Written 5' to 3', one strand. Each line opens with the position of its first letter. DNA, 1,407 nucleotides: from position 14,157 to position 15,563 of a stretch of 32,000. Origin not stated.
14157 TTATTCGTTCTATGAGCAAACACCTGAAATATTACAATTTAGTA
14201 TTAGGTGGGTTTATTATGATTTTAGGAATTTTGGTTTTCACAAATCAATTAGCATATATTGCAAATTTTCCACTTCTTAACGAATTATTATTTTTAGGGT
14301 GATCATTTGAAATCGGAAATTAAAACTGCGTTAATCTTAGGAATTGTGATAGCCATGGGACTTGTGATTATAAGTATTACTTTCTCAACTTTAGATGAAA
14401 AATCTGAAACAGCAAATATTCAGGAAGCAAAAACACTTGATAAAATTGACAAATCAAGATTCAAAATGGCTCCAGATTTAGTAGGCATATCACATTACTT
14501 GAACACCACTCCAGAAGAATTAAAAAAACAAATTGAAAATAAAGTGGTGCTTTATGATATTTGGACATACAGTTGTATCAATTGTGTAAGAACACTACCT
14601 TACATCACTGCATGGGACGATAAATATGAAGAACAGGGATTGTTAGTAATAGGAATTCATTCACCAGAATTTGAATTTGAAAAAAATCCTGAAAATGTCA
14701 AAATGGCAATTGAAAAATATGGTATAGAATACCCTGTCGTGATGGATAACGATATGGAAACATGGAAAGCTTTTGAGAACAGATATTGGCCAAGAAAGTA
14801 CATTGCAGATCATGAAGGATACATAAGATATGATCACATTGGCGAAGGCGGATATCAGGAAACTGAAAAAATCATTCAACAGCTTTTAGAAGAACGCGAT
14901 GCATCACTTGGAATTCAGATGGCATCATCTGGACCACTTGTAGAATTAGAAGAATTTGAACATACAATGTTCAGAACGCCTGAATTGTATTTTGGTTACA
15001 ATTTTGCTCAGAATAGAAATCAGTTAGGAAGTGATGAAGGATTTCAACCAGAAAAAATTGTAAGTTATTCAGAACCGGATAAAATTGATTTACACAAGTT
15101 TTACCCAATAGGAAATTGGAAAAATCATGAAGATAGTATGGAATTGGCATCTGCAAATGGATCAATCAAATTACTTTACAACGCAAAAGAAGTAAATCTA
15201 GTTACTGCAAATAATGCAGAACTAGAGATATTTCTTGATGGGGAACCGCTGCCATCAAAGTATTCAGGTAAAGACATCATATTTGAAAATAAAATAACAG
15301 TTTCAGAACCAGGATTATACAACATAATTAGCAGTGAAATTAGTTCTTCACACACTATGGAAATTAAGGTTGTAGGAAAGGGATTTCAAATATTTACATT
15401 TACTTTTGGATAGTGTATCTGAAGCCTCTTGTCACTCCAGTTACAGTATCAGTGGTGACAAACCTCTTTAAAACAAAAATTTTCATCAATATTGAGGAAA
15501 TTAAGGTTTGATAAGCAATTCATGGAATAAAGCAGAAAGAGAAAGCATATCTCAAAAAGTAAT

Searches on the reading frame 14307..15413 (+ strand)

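Call 32: search_protein_families(library=pfam, proteins=[window:14307-15413:+], max_evalue=0.001)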
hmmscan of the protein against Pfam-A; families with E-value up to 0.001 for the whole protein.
window:14307-15413:+ (368 aa): 4 families
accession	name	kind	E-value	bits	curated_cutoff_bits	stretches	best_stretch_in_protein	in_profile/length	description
PF17991.7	Thioredoxin_10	-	3.7e-32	112.3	27.1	1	224-368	1-142/142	Thioredoxin like C-terminal domain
PF08534.16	Redoxin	-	1.4e-08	35.1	26.6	1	65-182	16-137/148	Redoxin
PF00578.27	AhpC-TSA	-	2e-08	34.6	26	1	72-175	20-123/124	AhpC/TSA family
PF13905.12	Thioredoxin_8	-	0.00028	21.6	27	1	78-173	1-94/94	Thioredoxin-like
